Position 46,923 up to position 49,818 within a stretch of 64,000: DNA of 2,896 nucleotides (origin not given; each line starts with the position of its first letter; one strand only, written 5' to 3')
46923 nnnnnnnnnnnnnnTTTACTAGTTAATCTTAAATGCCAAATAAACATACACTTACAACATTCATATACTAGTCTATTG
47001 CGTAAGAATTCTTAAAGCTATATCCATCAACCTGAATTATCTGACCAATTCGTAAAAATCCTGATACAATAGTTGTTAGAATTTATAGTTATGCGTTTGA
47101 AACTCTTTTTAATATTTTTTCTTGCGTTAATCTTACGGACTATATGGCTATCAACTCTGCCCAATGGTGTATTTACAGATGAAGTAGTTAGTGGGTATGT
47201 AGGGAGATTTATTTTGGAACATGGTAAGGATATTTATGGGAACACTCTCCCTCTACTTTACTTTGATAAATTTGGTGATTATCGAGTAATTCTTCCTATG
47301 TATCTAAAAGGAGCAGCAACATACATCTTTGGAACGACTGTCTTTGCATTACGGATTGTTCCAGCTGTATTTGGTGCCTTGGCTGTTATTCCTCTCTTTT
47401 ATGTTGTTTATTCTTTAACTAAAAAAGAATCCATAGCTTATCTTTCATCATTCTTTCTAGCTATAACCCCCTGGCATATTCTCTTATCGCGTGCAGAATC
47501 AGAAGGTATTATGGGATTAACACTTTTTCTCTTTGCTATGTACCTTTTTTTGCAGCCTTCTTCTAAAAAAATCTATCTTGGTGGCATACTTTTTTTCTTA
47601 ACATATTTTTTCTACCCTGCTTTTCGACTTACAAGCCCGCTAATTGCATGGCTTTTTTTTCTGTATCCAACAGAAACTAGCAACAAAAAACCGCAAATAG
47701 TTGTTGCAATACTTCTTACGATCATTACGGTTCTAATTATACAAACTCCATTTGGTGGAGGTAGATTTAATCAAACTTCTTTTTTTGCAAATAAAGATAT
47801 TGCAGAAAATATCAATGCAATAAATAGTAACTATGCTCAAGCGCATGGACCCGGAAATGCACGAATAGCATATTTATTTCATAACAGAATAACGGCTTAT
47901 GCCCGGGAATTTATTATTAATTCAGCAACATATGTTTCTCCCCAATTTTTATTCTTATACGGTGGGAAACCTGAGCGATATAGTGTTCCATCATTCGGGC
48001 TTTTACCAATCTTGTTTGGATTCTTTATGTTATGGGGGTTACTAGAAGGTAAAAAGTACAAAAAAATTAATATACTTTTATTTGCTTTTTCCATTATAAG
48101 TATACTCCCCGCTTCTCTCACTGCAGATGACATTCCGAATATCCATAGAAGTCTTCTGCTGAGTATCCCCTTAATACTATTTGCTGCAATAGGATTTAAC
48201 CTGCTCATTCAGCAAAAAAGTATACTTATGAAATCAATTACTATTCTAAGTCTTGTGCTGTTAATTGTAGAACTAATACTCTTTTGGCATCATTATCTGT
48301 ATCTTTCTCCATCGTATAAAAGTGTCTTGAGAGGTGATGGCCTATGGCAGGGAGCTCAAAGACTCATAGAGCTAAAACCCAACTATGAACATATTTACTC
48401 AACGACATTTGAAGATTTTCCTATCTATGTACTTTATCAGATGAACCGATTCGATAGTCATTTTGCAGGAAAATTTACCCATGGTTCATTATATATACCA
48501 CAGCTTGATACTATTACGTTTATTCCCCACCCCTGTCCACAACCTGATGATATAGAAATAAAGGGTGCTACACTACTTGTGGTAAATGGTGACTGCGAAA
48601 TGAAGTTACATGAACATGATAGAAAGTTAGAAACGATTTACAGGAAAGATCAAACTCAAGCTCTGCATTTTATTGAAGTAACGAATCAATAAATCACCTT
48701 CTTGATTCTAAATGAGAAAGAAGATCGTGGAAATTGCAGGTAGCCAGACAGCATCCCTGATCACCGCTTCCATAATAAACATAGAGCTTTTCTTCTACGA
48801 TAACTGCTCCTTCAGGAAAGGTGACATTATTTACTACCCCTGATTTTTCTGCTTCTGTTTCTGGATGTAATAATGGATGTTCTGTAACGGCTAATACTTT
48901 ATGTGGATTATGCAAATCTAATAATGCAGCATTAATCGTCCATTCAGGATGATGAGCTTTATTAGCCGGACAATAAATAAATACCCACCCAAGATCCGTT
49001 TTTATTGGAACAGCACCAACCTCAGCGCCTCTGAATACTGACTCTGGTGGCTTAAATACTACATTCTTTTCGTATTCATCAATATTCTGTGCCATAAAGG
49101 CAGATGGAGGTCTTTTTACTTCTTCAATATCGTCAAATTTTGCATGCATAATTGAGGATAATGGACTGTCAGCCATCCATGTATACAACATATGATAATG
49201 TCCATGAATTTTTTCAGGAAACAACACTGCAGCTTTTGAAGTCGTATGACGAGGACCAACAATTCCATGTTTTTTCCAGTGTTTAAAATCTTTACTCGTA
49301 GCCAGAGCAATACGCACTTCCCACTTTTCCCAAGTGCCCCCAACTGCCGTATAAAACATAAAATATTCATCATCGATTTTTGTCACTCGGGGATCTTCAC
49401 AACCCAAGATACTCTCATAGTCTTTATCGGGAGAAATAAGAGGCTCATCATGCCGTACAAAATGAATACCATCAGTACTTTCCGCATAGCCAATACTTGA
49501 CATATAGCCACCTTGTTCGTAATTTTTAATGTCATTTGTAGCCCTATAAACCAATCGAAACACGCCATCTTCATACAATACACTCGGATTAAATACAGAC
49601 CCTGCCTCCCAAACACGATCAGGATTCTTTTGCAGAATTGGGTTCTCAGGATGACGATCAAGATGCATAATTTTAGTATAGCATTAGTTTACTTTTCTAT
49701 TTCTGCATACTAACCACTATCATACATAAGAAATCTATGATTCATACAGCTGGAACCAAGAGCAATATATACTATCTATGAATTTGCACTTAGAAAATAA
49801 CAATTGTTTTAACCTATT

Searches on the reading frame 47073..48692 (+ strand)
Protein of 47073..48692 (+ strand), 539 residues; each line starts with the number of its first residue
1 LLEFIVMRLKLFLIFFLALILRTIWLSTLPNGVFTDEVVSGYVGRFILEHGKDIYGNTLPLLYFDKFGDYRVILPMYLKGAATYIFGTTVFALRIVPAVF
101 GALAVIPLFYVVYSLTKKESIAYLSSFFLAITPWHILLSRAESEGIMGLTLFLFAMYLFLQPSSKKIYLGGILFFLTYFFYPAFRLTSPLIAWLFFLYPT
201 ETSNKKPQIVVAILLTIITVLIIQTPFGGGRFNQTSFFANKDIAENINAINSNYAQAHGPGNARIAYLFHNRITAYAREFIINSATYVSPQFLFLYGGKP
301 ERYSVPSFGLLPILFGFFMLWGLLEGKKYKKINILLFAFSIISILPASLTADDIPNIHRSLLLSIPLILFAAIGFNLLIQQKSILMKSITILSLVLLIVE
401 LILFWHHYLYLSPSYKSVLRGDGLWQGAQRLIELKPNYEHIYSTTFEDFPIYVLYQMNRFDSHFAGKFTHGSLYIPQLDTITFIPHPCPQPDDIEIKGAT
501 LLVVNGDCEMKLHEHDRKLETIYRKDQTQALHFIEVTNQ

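Call 43: search_protein_families(library=pfam, proteins=[window:47073-48692:+], max_evalue=0.001)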
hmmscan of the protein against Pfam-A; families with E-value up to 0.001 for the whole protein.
window:47073-48692:+ (539 aa): 1 family
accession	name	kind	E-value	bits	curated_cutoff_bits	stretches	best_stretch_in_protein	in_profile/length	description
PF02366.24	PMT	-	6e-06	26.4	22.7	1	14-174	3-171/245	Dolichyl-phosphate-mannose-protein mannosyltransferase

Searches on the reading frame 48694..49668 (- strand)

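Call 43: search_protein_families(library=pfam, proteins=[window:48694-49668:-], max_evalue=0.001)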
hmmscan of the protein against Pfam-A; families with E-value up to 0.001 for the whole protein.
window:48694-49668:- (324 aa): 2 families
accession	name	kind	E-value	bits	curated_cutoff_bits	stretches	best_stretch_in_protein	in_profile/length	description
PF04041.19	Glyco_hydro_130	-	7.7e-46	156.9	26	1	18-319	28-317/320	beta-1,4-mannooligosaccharide phosphorylase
PF04616.20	Glyco_hydro_43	-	0.00082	19.2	32.2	0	91-163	11-84/288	Glycosyl hydrolases family 43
